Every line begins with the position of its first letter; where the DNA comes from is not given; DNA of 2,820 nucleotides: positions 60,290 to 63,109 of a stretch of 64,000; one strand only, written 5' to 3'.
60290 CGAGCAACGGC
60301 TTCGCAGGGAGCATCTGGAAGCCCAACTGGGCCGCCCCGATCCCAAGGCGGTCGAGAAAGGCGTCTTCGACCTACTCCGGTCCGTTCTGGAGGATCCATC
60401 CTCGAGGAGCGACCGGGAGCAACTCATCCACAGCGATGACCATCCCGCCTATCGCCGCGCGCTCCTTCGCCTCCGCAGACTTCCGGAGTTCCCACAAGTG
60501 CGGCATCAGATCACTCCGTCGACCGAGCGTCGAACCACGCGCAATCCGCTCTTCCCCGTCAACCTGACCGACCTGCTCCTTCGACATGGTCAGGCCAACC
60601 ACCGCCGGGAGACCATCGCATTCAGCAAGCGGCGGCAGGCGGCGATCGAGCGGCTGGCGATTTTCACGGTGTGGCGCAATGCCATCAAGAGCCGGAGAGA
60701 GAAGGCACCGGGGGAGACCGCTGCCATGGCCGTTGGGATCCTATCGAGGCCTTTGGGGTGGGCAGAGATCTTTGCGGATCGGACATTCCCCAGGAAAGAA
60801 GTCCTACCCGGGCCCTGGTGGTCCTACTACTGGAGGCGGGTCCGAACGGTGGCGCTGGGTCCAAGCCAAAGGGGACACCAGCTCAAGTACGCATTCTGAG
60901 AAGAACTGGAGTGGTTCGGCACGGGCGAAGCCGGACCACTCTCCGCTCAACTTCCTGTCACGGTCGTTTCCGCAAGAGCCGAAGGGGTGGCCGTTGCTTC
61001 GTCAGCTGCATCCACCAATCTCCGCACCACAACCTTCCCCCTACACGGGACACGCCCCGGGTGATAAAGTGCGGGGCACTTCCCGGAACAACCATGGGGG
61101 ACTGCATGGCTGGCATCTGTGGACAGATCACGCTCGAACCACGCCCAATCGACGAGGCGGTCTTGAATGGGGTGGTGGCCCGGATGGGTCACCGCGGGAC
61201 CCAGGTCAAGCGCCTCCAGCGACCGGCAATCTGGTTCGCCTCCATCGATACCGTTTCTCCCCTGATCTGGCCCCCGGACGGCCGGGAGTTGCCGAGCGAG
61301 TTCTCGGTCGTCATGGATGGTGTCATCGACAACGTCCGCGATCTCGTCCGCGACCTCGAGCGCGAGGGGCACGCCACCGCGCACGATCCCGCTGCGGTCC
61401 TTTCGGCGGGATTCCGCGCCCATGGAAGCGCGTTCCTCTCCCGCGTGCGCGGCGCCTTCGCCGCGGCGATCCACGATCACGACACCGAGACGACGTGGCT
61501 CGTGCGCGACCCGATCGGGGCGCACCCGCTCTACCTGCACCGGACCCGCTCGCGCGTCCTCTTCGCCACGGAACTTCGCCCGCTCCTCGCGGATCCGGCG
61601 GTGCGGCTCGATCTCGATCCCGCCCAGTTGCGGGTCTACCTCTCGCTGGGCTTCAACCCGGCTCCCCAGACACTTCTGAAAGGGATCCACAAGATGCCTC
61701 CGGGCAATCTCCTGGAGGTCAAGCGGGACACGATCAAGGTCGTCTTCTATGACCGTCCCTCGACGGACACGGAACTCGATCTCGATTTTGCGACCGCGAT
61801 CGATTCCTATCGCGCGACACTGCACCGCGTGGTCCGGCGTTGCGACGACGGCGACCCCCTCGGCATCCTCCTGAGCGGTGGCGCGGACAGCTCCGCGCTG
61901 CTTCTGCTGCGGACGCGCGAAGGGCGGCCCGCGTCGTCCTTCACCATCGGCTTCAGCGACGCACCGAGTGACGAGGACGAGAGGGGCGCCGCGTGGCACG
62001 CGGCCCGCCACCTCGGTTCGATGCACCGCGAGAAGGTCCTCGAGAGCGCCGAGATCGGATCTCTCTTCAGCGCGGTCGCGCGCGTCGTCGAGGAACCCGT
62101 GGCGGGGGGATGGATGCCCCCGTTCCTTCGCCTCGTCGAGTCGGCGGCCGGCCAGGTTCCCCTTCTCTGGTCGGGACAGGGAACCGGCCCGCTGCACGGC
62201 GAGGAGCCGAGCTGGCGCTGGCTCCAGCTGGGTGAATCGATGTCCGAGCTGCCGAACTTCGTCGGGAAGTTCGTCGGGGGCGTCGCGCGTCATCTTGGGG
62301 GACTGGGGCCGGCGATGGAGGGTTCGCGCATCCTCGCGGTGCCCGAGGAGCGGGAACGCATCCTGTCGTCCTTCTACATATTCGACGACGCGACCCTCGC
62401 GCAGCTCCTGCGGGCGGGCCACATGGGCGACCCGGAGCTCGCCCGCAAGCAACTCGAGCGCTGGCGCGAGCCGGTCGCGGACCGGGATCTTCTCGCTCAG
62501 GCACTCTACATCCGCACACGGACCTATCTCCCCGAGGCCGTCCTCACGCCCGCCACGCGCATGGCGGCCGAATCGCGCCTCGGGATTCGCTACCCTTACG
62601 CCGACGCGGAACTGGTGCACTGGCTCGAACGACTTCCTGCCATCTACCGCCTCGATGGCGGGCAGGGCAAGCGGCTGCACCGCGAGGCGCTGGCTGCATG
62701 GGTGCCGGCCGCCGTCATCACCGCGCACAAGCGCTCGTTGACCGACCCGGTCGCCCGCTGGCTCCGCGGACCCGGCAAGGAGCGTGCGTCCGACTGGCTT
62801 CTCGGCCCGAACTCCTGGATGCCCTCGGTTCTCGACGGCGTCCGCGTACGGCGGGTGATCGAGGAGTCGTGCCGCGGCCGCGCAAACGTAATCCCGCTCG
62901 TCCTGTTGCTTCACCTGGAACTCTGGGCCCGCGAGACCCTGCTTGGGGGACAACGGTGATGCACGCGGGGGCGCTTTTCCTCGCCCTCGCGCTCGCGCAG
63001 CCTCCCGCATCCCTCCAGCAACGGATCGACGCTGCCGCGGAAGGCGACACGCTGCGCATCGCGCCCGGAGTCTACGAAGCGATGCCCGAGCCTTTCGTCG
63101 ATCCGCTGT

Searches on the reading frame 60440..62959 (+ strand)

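Call 80: search_protein_families(library=pfam, proteins=[window:60440-62959:+], max_evalue=0.0001)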
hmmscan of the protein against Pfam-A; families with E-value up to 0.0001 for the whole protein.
window:60440-62959:+ (839 aa): 3 families
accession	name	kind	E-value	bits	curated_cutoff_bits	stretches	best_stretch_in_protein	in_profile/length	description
PF00733.27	Asn_synthase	-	1.4e-44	153.7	21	1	458-831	3-354/354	Asparagine synthase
PF13537.11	GATase_7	-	3.1e-18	66.4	25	1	287-384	23-123/123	Glutamine amidotransferase domain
PF13522.11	GATase_6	-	3.7e-13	50.1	27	1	287-378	38-130/130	Glutamine amidotransferase domain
